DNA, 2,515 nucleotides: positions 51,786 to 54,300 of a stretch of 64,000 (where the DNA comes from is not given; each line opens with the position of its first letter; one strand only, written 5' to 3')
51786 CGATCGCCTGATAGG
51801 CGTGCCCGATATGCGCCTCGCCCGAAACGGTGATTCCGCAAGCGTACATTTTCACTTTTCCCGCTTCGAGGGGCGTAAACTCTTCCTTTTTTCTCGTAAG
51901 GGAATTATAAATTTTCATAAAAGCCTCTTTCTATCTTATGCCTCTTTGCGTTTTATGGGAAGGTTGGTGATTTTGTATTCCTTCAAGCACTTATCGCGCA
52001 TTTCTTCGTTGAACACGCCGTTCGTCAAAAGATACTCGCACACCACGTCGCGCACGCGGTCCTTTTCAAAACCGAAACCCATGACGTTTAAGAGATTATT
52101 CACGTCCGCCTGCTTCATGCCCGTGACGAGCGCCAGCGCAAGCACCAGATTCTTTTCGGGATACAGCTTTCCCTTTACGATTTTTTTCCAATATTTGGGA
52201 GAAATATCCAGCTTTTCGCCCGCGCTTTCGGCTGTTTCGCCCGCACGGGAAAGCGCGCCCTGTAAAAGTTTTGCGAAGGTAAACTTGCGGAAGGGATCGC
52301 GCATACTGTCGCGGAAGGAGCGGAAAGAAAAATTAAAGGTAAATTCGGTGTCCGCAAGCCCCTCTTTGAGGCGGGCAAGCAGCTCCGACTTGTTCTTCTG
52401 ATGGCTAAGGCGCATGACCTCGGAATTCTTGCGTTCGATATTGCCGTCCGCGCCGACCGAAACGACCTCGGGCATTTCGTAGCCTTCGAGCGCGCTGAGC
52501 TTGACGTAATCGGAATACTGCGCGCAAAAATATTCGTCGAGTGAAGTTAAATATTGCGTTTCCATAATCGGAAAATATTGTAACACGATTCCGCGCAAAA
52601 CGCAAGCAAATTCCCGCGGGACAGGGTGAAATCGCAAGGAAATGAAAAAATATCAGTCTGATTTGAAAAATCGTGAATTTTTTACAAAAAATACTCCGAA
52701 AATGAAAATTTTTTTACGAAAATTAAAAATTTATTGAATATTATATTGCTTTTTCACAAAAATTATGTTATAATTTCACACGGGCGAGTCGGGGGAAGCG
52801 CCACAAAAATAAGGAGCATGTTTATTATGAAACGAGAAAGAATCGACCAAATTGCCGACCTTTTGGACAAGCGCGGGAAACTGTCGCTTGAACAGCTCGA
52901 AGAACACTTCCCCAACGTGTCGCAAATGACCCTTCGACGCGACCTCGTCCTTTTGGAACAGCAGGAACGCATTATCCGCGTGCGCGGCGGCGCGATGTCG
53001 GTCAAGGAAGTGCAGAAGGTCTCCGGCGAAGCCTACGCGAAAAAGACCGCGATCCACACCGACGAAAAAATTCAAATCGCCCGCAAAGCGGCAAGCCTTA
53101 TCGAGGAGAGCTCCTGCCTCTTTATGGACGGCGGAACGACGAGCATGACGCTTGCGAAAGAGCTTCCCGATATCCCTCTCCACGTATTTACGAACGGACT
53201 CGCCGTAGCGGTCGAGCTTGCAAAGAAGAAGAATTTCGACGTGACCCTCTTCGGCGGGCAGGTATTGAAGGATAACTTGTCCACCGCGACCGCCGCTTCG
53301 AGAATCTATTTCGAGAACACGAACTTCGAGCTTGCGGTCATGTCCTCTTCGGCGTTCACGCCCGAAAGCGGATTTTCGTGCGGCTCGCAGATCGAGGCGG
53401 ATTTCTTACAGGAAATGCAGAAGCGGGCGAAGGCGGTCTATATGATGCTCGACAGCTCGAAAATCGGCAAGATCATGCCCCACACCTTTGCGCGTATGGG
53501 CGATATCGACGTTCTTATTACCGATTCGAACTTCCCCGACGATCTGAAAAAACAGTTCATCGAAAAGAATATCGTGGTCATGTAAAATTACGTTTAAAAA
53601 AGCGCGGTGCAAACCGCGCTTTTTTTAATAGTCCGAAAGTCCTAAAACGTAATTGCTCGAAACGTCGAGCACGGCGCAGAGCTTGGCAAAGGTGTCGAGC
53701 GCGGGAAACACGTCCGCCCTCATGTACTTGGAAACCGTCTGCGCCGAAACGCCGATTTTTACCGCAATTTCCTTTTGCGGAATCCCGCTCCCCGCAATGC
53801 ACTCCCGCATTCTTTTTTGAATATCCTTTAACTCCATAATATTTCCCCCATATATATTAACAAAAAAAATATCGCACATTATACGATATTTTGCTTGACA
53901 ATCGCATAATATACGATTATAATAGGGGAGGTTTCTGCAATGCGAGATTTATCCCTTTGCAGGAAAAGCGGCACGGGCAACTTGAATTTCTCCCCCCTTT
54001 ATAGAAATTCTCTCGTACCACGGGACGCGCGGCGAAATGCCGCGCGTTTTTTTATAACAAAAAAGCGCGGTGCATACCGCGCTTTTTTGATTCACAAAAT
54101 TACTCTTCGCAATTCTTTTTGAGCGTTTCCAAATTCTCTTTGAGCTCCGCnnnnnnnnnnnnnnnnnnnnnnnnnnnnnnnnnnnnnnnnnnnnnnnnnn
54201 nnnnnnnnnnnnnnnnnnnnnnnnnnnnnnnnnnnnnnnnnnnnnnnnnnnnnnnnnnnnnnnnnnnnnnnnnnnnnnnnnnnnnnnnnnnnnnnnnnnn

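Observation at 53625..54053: Phage-like XRE switch controlling an orphan, terminated ~124-nt transcript with C-rich loops (candidate RsaE/RoxS-like sRNA)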

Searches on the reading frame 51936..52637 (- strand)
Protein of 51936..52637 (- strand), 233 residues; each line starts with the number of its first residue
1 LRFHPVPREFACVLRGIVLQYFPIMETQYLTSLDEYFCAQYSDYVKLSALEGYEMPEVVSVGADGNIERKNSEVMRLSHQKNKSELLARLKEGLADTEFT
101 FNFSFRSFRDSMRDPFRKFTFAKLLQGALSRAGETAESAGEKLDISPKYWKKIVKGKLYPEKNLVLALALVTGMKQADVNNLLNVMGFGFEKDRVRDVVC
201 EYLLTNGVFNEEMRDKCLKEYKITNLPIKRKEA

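Call 12: search_protein_families(library=pfam, proteins=[window:51936-52637:-], max_evalue=0.01)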
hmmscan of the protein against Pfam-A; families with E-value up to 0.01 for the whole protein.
window:51936-52637:- (233 aa): 1 family
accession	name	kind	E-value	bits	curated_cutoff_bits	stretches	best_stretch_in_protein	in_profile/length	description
PF13560.12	HTH_31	-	0.0029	18.3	27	1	131-181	12-63/64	Helix-turn-helix domain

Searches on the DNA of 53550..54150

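Call 4: search_rna_families(source=window, start=53550, end=54150, threshold=evalue, max_evalue=10, show_alignments=3)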
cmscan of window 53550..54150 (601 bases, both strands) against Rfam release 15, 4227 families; matches with E-value up to 10: 56.
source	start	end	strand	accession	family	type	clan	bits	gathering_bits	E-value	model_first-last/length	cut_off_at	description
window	53979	54054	+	RF02630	Hrs12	Gene; sRNA;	-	30.7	70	0.0056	1-87/87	no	Hfq-regulated sRNA 12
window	53578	53653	-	RF02621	BSnc120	Gene; sRNA;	-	23.9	114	0.0051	1-88/88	no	Brucella sRNA 120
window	54021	54091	+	RF00506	Thr_leader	Cis-reg; leader;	-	23.8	55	0.036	1-118/118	no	Threonine operon leader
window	53566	53626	+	RF02057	STnc40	Gene; sRNA;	-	22.8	45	0.16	1-70/70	no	Salmonella enterica sRNA STnc40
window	53595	53665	-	RF02057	STnc40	Gene; sRNA;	-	22.2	45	0.23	1-70/70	no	Salmonella enterica sRNA STnc40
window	54053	54105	-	RF02056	STnc390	Gene; sRNA;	-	21.9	50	0.03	1-60/60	no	Salmonella sRNA STnc390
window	53960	54094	+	RF00558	L20_leader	Cis-reg; leader;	-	21.5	58.7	0.091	1-127/127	no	Ribosomal protein L20 leader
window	53570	53631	+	RF02059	STnc50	Gene; sRNA;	-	21.5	55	0.44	1-84/84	no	Salmonella enterica sRNA STnc40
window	53984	54051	+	RF04181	rteR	Gene; sRNA;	-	21.2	72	0.99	1-84/84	no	rteR sRNA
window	54053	54123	-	RF00558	L20_leader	Cis-reg; leader;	-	20.1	58.7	0.2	1-127/127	no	Ribosomal protein L20 leader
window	54026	54094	+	RF04312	trpB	Cis-reg;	-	19.2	59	4.6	1-107/107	no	trpB ncRNA motif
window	54022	54089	+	RF02397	sau-5971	Gene; sRNA;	-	18.9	90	0.86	1-96/96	no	Staphylococcus sRNA sau-5971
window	53592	53677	-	RF02432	SpF25_sRNA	Gene; sRNA;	-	18.9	48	1.9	1-102/102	no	Streptococcus sRNA SpF25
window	54058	54091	+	RF03474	mir-4766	Gene; miRNA;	-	18.8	72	0.69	1-56/56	no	mir-4766 microRNA precursor family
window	53550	53623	+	RF02590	Spy1186876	Gene; sRNA;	-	18.3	208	0.11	152-243/243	5'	S. pyogenes small RNA 1186876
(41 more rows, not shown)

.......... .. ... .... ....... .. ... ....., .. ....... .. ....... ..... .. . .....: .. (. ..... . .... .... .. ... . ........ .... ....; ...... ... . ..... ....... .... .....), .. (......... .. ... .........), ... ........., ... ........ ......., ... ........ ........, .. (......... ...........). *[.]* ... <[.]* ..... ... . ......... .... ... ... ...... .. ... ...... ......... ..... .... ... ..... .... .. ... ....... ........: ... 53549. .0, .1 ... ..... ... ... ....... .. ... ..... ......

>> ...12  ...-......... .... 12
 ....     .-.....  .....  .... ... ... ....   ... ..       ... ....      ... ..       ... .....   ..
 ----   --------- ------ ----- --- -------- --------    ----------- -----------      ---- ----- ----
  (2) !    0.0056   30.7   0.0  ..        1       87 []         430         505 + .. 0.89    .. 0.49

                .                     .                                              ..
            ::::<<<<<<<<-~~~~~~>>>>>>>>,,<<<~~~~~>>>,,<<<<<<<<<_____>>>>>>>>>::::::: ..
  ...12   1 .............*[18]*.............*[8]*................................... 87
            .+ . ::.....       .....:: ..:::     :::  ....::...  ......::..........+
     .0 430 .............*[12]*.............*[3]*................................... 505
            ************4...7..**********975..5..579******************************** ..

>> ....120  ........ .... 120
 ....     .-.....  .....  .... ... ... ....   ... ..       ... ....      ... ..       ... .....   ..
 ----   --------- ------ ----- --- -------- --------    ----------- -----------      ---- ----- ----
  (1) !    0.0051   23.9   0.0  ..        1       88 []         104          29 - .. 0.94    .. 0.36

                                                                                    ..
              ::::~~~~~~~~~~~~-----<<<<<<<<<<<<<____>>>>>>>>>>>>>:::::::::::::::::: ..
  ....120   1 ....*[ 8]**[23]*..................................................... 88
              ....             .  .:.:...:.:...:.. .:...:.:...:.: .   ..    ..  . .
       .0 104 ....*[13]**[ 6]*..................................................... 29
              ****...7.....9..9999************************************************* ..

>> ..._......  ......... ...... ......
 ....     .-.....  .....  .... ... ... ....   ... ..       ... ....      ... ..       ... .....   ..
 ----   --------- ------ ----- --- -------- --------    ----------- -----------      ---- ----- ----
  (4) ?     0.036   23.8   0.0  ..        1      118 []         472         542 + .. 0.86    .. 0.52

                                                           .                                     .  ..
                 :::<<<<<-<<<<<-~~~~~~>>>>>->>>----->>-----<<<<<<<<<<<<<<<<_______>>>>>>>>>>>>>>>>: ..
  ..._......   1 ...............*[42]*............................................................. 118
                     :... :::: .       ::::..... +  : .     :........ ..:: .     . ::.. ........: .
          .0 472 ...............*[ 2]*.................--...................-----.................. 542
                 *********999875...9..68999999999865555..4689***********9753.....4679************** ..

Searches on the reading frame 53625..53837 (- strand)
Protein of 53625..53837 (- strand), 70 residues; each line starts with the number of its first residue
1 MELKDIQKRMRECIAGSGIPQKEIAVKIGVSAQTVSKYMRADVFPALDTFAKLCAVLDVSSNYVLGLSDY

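Call 12: search_protein_families(library=pfam, proteins=[window:53625-53837:-], max_evalue=0.01)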
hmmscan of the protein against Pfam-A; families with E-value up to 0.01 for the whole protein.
window:53625-53837:- (70 aa): 9 families
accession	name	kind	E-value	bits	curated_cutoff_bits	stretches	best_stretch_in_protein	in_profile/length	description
PF01381.28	HTH_3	-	4.9e-09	36.5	23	1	16-63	7-54/55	Helix-turn-helix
PF13560.12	HTH_31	-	3e-06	27.9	27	1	16-60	12-57/64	Helix-turn-helix domain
PF13412.12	HTH_24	-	6.6e-05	22.8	21.9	1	17-40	16-39/48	Winged helix-turn-helix DNA-binding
PF13443.12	HTH_26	-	0.00073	20.2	22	1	10-60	2-53/63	Cro/C1-type HTH DNA-binding domain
PF13384.12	HTH_23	-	0.0012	19.1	24.6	0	18-40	17-39/50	Homeodomain-like domain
PF00356.27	LacI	-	0.0033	17.6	27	1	22-41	3-22/46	Bacterial regulatory proteins, lacI family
PF08281.18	Sigma70_r4_2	-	0.0049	16.9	25.7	1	18-39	26-47/54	Sigma-70, region 4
PF00196.25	GerE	-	0.0073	16.3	23.5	0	17-40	16-39/57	Bacterial regulatory proteins, luxR family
PF07022.19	Phage_CI_repr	-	0.0084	16.9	22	1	21-65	15-58/65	Bacteriophage CI repressor helix-turn-helix domain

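Call 50: search_solved_structures(query=window:53628-53837:-, max_evalue=0.01)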
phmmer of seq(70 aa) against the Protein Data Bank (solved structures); distinct sequences matched with E-value up to 0.01: 2.
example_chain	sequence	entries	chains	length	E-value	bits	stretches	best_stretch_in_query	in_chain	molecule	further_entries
7t8i_A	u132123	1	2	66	6e-06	29.7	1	6-66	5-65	Phage element (ICEBs1)transcriptional regulator (Xre family)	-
8tac_A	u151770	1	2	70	0.0015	22.2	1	2-61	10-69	DBP48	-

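Call 51: search_protein_families(library=ncbifam, proteins=[window:53628-53837:-], max_evalue=0.01)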
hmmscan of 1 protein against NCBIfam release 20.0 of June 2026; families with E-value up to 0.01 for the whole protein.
seq(70 aa): 11 families
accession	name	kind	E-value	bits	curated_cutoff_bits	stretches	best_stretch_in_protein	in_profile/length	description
NF041951.1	phage_RstR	subfamily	2.8e-08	34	80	1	6-67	3-64/108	RstR family transcriptional repressor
NF052239.1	antitox_spr1629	equivalog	6e-05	22.3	335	1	18-64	15-61/377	spr1629 family repressor/antitoxin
TIGR00270.2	TIGR00270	equivalog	0.00045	20.1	110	1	5-59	75-129/159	multiprotein bridging factor aMBF1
NF007257.0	PRK09706.1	subfamily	0.0016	18.3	101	1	3-65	3-65/135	transcriptional repressor DicA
NF038310.1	lysogeny_AimR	equivalog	0.004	16.2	70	1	10-58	1-49/365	AimR family lysis-lysogeny pheromone receptor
NF007271.0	PRK09726.1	equivalog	0.0063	16.5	79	1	17-60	24-67/88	type II toxin-antitoxin system antitoxin HipB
NF033546.1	transpos_IS21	equivalog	0.0063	16.1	160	1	17-42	7-32/294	IS21 family transposase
NF003162.0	PRK04140.1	equivalog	0.0067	15.5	263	1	10-59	131-180/317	transcriptional regulator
TIGR02937.1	sigma70-ECF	superfamily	0.0075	15.9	42.9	1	7-39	122-154/165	sigma-70 family RNA polymerase sigma factor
NF005644.0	PRK07408.1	subfamily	0.0082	15.8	261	1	3-41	206-244/258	RNA polymerase sigma factor SigF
NF007408.0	PRK09943.1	equivalog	0.0089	15.6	211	1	7-60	9-62/185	HTH-type transcriptional regulator PuuR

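Call 52: search_protein_families(library=padloc, proteins=[window:53628-53837:-], max_evalue=0.01)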
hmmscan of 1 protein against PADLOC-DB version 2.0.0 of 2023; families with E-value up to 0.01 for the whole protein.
seq(70 aa): 17 families
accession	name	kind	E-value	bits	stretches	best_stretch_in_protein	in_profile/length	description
PDLC03952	RmrA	-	4.5e-07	27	1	6-63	23-80/395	-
PDLC03947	RmrA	-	5.6e-07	26.7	1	6-64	12-70/383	-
PDLC03951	RmrA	-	6e-07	26.8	1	8-65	11-68/400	-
PDLC03954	RmrA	-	7.7e-06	23.1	1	15-65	20-70/380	-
PDLC03955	RmrA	-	1.1e-05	22.8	1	18-63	33-78/371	-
PDLC03944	RmrA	-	1.2e-05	22.6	1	8-65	9-66/384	-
PDLC04760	PDC-M64C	-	1.9e-05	23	1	4-59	25-80/93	-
PDLC04775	PDC-M69A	-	6.1e-05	21.5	1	4-65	6-67/113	-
PDLC03945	RmrA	-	6.5e-05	20.3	1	18-64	15-61/394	-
PDLC03948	RmrA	-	6.8e-05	19.9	1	8-65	11-68/397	-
PDLC04762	PDC-M64C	-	9.1e-05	20.5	1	6-57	28-79/97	-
PDLC04133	mad1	-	0.0001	20.5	1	20-49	7-36/60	mads_1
PDLC03949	RmrA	-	0.0002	18.3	1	18-64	15-61/363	-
PDLC03956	RmrA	-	0.0003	18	1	9-65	12-69/399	-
PDLC02926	HTH_VI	-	0.00044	18.5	1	6-63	2-59/92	-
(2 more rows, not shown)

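Call 67: search_dna_similar(query=window:53628-53837:-, collection=phages, mode=protein, max_rows=10)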
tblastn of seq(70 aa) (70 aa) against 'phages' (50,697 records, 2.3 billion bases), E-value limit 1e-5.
Records with a match: 1; places in all: 1; records where one place covers at least 80% of the query: 1.
Best place of each record, by identity: <60% 1.
By first word of the organism name: bajarodcaudo 1.
By host as written in the record: Peromyscus fraterculus 1.
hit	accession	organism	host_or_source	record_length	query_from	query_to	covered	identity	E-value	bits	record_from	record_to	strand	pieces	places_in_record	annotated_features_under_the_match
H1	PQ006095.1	bajarodcaudo virus 4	Peromyscus fraterculus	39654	1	69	99%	36.2%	3e-7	50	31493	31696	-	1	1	repressor protein CI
